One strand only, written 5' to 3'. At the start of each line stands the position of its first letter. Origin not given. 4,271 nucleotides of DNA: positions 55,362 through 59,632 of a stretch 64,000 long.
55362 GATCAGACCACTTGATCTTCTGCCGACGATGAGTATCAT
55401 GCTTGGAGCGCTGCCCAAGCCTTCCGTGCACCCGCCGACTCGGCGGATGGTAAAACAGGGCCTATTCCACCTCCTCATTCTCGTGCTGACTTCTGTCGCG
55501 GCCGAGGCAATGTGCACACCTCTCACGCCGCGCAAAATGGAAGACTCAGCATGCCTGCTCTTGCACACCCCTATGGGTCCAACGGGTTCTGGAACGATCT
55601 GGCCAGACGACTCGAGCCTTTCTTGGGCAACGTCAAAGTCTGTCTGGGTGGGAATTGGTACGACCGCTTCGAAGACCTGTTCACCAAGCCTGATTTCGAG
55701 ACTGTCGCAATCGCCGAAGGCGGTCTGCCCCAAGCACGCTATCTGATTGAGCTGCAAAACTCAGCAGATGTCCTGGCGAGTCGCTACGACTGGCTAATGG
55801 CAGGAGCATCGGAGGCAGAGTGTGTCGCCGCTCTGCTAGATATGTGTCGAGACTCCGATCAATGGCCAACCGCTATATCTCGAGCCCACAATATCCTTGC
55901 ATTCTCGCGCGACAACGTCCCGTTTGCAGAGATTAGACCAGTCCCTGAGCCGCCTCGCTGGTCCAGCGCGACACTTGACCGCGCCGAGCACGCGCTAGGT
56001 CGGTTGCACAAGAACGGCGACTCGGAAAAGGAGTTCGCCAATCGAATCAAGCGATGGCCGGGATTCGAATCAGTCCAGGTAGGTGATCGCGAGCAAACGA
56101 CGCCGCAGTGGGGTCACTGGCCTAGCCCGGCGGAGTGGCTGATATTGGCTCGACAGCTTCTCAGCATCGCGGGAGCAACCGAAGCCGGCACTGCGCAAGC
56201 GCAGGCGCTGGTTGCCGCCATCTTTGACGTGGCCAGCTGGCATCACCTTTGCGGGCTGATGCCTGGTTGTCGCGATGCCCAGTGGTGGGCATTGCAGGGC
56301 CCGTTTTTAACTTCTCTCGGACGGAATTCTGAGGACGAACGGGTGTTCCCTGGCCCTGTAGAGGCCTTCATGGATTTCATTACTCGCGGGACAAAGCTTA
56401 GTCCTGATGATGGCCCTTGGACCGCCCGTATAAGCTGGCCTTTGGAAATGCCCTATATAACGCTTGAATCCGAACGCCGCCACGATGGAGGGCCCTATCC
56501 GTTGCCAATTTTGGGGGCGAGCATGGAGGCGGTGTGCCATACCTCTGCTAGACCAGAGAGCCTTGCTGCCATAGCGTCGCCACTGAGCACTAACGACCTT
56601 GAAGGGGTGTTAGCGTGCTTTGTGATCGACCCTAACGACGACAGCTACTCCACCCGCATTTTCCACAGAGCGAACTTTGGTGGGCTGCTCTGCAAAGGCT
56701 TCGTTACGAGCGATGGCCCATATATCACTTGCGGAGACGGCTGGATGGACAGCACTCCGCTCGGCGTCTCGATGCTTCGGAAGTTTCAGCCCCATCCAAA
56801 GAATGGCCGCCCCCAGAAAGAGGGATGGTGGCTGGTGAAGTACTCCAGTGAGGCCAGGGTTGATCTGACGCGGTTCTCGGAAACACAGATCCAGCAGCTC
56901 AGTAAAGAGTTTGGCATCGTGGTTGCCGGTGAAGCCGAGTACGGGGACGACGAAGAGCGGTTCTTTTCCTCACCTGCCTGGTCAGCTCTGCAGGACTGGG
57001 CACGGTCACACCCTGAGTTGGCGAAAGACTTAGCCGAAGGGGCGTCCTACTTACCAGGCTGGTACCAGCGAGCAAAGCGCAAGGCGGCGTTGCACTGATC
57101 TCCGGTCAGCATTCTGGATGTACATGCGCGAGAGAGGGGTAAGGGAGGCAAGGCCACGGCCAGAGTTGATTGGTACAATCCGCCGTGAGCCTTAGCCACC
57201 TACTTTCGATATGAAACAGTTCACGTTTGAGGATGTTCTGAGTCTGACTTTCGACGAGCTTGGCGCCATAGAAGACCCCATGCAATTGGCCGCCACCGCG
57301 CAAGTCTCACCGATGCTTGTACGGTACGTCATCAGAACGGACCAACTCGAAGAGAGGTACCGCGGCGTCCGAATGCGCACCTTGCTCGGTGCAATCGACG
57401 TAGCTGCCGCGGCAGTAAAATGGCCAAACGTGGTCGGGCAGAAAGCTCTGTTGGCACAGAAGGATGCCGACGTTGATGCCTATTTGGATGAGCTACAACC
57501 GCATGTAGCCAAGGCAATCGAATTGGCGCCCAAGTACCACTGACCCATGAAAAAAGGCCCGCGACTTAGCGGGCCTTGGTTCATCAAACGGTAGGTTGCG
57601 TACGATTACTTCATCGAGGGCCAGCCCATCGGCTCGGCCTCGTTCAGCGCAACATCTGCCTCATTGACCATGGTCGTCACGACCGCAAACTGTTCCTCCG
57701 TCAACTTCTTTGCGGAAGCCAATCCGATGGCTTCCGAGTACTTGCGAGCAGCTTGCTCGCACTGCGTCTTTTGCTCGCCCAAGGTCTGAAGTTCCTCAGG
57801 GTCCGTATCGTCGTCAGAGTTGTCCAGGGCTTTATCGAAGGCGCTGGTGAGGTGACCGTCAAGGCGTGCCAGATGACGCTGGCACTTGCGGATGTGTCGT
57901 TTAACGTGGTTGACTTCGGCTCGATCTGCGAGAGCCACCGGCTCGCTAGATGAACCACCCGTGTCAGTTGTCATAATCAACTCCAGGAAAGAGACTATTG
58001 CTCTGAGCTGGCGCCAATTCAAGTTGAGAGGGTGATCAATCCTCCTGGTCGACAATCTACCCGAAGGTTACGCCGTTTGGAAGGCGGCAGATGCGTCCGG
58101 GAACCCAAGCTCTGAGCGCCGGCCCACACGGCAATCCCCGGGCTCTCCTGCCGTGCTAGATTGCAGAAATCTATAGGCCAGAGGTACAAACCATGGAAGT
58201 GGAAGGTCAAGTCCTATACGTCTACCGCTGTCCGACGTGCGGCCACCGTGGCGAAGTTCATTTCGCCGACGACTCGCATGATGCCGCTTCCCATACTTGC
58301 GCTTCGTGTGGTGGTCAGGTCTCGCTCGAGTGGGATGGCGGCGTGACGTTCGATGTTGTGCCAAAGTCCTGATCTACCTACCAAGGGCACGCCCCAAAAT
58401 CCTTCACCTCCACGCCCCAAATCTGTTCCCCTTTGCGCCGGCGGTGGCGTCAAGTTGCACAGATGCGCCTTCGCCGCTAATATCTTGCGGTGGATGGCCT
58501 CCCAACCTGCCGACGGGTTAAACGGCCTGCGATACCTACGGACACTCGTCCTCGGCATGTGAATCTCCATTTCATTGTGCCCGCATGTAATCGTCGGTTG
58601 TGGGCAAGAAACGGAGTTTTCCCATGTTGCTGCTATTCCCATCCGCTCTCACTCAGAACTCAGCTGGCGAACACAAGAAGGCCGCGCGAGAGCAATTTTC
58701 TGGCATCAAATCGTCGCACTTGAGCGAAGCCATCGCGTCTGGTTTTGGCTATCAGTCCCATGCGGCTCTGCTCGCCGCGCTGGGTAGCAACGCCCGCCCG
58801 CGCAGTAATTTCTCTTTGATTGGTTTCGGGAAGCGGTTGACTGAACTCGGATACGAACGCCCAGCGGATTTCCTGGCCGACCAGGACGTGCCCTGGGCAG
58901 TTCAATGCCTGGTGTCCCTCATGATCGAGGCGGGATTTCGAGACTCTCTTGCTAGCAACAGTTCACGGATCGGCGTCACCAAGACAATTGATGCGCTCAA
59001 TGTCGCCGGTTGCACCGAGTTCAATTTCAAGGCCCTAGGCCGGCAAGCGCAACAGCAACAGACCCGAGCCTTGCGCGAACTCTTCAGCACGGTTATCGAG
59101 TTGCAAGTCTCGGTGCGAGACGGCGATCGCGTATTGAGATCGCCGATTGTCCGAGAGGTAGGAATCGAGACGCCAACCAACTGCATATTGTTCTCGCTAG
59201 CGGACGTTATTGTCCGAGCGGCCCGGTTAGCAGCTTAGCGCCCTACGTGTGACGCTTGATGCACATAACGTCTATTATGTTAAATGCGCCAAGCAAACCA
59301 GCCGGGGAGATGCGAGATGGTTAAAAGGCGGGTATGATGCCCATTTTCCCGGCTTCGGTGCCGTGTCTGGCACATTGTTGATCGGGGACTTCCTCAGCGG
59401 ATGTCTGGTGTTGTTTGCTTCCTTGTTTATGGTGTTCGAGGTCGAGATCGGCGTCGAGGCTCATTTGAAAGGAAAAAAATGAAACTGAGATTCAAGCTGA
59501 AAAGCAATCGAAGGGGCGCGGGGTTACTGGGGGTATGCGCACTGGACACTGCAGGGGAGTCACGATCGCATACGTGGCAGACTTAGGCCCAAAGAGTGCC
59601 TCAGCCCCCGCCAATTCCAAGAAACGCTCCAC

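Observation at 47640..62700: Lower-GC island opened by an HNH-nuclease gene coupled to a 714-aa tyrosine recombinase and carrying a co-directional cluster of uncharacterised genes (two PD-(D/E)xK-like, one P-loop): candidate undescribed defence/mobile system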

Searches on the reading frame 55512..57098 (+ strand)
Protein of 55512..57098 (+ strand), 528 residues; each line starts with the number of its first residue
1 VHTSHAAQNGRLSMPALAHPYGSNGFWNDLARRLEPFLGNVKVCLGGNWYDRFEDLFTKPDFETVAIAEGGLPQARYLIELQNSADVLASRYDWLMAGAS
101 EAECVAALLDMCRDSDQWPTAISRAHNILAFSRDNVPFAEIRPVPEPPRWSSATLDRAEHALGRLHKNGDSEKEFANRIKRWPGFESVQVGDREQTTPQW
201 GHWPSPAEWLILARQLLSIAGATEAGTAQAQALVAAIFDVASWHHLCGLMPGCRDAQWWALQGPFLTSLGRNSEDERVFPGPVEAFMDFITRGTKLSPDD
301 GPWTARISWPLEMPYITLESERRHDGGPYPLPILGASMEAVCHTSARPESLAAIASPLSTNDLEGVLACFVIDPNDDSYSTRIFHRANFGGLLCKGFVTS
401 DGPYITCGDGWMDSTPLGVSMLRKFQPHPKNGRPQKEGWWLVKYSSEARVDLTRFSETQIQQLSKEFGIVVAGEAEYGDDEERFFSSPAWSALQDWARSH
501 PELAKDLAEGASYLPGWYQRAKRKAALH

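Call 7: search_protein_families(library=pfam, proteins=[window:55512-57098:+], max_evalue=0.1)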
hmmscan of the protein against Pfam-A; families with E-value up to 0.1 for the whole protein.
window:55512-57098:+ (528 aa): 0 families

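Call 10: search_protein_families(library=padloc, proteins=[window:55512-57098:+], max_evalue=0.1)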
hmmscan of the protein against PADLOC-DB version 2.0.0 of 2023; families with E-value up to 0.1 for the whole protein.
window:55512-57098:+ (528 aa): 0 families

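Call 21: search_protein_families(library=ncbifam, proteins=[window:55512-57098:+], max_evalue=0.1)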
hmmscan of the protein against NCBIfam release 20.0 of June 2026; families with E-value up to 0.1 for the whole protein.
window:55512-57098:+ (528 aa): 0 families

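Call 22: search_protein_families(library=phrogs, proteins=[window:55512-57098:+], max_evalue=0.01)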
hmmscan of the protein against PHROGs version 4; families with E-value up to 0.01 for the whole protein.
window:55512-57098:+ (528 aa): 0 families

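Call 37: find_homologous_proteins(query=window:55512-57098:+)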
Query window:55512-57098:+ (528 aa): 1 proteins with E <= 0.001 among 8000 candidates.
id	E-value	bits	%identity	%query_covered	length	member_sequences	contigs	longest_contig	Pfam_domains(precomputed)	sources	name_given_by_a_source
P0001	0.0e+0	1159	100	93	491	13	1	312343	-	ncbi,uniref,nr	ncbi:hypothetical protein [Cupriavidus pauculus]|uniref:Uncharacterized protein n=1 Tax=Cupriavidus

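Call 80: search_solved_structures(query=window:55512-57098:+, max_evalue=5)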
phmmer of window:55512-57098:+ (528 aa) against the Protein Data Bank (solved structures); distinct sequences matched with E-value up to 5: 3.
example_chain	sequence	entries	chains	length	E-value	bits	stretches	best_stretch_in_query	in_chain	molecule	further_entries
2a3s_A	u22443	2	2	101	0.57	12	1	397-454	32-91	Myocyte Nuclear Factor | Forkhead box protein K1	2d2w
8bzm_A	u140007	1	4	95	0.65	11.8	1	397-451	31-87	Forkhead box protein K1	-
1jxs_A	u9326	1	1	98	1.3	10.8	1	397-451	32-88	interleukin enhancer binding factor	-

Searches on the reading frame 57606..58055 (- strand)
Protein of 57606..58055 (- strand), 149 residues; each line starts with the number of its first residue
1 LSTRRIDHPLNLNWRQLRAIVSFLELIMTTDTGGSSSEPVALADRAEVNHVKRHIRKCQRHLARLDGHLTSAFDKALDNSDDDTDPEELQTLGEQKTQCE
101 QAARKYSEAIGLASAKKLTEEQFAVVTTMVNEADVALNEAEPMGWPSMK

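Call 7: search_protein_families(library=pfam, proteins=[window:57606-58055:-], max_evalue=0.1)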
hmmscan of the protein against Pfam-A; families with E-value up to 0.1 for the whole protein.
window:57606-58055:- (149 aa): 1 family
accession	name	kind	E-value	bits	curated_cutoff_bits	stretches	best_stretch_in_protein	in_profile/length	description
PF04905.18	NCD2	-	0.0076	16.7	25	1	45-137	4-90/125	NAB conserved region 2 (NCD2)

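Call 10: search_protein_families(library=padloc, proteins=[window:57606-58055:-], max_evalue=0.1)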
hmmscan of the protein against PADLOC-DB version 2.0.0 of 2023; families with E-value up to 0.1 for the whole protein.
window:57606-58055:- (149 aa): 0 families

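Call 21: search_protein_families(library=ncbifam, proteins=[window:57606-58055:-], max_evalue=0.1)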
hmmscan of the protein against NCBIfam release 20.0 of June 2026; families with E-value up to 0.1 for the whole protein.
window:57606-58055:- (149 aa): 1 family
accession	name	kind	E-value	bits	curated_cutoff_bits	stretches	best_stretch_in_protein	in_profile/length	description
TIGR02971.1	heterocyst_DevB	subfamily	0.045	13.2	129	1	43-140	101-186/327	ABC exporter membrane fusion protein, DevB family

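Call 22: search_protein_families(library=phrogs, proteins=[window:57606-58055:-], max_evalue=0.01)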
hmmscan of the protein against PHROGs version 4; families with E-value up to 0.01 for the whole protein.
window:57606-58055:- (149 aa): 0 families

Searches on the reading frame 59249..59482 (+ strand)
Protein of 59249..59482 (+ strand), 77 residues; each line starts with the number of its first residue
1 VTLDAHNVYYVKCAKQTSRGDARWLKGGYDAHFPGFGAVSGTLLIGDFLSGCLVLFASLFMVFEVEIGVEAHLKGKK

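Call 8: search_protein_families(library=pfam, proteins=[window:59249-59482:+], max_evalue=0.1)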
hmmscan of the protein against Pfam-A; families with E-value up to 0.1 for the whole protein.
window:59249-59482:+ (77 aa): 0 families

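Call 23: search_protein_families(library=padloc, proteins=[window:59249-59482:+], max_evalue=0.1)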
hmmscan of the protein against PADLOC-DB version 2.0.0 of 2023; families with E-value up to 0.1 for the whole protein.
window:59249-59482:+ (77 aa): 1 family
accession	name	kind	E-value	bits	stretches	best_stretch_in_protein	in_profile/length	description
PDLC00609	ZorB1|ZorB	-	0.056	10.9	1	42-69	19-46/232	MotB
